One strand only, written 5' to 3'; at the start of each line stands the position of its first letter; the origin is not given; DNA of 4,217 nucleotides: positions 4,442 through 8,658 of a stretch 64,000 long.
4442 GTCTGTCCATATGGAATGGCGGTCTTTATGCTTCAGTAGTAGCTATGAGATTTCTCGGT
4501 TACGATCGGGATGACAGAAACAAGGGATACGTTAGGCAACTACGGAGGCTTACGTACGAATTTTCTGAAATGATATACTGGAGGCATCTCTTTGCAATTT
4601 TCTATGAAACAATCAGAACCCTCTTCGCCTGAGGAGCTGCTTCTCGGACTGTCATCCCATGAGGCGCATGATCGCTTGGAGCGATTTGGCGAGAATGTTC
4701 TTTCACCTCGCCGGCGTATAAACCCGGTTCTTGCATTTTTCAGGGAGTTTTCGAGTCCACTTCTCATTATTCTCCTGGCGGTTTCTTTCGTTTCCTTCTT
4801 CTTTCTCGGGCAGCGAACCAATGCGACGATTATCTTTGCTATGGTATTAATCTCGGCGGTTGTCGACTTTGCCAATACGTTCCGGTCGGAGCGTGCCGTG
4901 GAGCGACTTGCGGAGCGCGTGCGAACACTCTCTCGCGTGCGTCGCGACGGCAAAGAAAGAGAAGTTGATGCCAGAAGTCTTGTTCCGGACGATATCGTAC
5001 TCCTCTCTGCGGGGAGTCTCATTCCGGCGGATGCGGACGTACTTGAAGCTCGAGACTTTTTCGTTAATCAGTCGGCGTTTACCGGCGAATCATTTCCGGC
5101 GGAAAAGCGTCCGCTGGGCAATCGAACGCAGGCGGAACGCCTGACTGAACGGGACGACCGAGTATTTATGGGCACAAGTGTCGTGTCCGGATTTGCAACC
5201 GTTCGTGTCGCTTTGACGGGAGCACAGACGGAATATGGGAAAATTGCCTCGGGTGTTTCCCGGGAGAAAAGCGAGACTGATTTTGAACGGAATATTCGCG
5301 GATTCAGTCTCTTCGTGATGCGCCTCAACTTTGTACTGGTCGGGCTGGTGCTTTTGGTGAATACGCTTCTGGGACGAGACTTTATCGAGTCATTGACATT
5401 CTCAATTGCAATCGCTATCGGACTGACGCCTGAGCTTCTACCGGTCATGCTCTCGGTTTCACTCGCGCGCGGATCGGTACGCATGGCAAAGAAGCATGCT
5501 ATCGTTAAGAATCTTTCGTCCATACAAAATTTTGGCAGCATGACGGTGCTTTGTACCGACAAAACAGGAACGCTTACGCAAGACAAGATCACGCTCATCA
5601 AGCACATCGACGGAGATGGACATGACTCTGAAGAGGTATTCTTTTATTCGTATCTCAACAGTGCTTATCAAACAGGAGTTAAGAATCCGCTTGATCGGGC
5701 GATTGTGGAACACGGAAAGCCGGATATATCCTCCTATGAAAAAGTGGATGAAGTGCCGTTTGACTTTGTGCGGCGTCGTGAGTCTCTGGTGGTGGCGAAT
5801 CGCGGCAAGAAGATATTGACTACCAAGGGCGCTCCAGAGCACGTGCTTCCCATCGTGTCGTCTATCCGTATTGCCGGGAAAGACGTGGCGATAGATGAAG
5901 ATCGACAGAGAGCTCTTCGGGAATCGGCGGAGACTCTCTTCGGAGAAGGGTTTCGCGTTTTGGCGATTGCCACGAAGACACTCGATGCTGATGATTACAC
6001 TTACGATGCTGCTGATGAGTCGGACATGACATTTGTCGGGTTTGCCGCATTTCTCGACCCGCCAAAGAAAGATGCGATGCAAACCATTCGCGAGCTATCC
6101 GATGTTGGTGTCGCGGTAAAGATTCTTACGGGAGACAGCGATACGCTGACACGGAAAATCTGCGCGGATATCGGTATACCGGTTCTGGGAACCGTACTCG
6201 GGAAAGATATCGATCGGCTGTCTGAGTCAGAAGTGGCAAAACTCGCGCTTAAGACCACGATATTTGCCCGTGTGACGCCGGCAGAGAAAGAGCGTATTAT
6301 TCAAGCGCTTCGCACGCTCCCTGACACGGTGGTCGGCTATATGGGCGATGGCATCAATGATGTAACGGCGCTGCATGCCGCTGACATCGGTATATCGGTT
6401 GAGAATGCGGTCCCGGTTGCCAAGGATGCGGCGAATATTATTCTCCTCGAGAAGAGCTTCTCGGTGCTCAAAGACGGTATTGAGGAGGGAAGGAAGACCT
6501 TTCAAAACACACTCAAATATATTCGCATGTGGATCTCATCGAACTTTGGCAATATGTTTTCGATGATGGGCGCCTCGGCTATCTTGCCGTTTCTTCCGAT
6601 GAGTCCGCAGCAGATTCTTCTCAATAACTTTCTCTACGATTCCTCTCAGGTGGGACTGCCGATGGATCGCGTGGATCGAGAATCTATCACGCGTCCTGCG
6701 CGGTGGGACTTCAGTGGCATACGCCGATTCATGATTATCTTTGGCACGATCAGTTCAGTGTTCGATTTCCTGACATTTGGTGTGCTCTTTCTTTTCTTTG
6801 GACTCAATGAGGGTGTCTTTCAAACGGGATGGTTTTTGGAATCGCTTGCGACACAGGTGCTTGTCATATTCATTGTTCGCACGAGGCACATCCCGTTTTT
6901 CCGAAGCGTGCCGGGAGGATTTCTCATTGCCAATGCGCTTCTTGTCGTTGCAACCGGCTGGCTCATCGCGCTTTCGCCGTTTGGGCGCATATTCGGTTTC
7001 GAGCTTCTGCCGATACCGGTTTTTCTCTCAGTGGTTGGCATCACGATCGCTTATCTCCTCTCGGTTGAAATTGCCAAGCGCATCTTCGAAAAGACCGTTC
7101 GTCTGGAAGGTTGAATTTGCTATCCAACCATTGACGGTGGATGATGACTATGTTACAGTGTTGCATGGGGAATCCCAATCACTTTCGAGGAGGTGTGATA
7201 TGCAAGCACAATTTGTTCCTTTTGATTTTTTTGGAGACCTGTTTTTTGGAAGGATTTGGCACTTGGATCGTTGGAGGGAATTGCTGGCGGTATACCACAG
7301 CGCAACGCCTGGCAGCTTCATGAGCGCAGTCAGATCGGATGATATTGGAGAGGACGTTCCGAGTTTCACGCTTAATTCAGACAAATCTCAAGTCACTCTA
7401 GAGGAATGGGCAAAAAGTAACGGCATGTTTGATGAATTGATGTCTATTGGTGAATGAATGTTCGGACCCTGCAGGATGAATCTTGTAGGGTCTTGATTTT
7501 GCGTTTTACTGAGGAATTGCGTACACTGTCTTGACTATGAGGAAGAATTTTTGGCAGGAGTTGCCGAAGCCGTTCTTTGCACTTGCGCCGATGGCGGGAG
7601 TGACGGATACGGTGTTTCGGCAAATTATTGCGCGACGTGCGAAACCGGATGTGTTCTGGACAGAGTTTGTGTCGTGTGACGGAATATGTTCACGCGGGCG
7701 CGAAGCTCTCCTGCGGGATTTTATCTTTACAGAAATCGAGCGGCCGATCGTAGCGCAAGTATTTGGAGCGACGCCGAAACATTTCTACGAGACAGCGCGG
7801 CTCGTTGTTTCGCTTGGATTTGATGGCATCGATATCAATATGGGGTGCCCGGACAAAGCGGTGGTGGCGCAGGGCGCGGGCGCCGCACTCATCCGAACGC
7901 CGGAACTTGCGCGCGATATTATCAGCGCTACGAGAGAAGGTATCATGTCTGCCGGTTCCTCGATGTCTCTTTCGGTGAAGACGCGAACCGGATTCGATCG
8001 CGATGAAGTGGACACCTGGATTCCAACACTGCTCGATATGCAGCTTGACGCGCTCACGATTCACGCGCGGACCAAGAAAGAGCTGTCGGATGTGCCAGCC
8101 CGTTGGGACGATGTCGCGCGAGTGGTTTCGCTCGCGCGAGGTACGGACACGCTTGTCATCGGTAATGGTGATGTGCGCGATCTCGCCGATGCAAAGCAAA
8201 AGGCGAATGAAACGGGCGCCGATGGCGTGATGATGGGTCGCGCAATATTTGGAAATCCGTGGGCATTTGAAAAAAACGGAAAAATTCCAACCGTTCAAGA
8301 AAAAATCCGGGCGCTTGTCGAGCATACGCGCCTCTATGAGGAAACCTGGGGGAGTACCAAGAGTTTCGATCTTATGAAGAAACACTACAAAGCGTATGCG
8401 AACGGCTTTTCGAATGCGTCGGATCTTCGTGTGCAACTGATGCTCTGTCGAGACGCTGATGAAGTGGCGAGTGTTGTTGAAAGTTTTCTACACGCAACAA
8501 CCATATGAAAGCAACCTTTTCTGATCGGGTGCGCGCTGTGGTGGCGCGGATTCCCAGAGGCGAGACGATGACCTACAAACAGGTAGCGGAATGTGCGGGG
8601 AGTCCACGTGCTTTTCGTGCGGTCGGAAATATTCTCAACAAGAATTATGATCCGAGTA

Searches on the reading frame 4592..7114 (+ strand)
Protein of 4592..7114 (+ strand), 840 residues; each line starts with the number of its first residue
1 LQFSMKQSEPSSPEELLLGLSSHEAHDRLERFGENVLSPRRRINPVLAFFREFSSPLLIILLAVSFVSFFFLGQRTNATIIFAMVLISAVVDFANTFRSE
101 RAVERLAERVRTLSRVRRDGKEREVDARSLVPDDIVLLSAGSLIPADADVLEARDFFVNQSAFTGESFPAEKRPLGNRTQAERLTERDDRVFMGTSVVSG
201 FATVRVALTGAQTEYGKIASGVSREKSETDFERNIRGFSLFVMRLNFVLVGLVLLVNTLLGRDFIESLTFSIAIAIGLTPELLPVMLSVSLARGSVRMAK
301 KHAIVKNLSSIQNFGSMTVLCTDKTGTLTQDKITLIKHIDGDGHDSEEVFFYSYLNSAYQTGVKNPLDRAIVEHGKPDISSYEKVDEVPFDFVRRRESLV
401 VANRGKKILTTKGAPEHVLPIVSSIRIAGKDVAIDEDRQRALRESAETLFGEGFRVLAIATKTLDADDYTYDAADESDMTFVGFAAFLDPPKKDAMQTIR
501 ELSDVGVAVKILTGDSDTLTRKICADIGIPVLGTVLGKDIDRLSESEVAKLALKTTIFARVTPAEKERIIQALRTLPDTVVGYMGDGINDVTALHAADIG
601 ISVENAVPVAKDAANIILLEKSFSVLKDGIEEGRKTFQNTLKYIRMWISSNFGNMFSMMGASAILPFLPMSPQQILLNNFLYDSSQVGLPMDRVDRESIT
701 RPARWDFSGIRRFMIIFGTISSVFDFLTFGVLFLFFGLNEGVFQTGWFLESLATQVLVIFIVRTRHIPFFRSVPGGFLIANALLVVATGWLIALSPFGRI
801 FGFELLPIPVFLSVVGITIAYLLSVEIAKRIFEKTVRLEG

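Call 87: search_protein_families(library=pfam, proteins=[window:4592-7114:+], max_evalue=0.0001)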
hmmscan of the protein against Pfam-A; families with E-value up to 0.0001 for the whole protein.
window:4592-7114:+ (840 aa): 5 families
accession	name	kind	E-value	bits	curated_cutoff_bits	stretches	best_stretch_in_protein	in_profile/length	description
PF00122.25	E1-E2_ATPase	-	1.4e-42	145.7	28.1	1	114-301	7-181/181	E1-E2 ATPase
PF00689.26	Cation_ATPase_C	-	5.8e-20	72.2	27.3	1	667-831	1-175/175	Cation transporting ATPase, C-terminus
PF00690.31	Cation_ATPase_N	-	4.2e-11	42.8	20.4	1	18-68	19-69/69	Cation transporter/ATPase, N-terminus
PF00702.32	Hydrolase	-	3.2e-10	41.2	26.4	1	319-598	3-191/191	haloacid dehalogenase-like hydrolase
PF13246.12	Cation_ATPase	-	4.5e-06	27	21.7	1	380-423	44-89/91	Cation transport ATPase (P-type)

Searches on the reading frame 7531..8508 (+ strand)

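Call 87: search_protein_families(library=pfam, proteins=[window:7531-8508:+], max_evalue=0.0001)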
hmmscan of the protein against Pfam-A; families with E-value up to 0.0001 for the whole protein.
window:7531-8508:+ (325 aa): 1 family
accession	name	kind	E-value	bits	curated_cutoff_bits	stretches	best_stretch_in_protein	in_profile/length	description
PF01207.24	Dus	-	4.7e-60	203.8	20.4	1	18-319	2-306/311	Dihydrouridine synthase (Dus)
